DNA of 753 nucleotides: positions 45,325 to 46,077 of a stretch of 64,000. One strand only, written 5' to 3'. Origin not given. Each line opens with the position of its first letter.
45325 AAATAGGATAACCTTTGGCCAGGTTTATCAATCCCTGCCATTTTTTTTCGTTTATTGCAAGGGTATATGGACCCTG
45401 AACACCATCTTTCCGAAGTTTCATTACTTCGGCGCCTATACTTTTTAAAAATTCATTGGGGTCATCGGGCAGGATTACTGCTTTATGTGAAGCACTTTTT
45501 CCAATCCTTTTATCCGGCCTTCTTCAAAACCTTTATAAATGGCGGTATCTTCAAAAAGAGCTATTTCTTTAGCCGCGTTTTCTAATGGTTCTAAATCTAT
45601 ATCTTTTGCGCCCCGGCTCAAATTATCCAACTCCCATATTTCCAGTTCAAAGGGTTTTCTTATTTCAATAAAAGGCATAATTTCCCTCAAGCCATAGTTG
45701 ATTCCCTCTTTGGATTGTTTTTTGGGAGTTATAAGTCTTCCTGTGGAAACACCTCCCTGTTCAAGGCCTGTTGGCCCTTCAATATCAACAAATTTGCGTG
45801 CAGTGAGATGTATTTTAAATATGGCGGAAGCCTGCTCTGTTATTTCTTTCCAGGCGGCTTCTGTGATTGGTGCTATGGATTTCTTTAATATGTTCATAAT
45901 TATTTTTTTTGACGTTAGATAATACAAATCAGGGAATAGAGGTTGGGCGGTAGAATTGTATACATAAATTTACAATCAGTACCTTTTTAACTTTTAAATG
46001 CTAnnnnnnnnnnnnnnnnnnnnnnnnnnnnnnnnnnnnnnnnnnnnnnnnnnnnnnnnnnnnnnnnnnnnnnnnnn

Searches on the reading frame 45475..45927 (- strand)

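Call 23: search_protein_families(library=pfam, proteins=[window:45475-45927:-])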
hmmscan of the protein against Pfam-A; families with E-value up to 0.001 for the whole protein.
window:45475-45927:- (150 aa): 1 family
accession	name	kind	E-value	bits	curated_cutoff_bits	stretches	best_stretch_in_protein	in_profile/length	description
PF04454.18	Linocin_M18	-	5.4e-44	150.8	24.3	1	11-145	1-134/253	Encapsulating protein for peroxidase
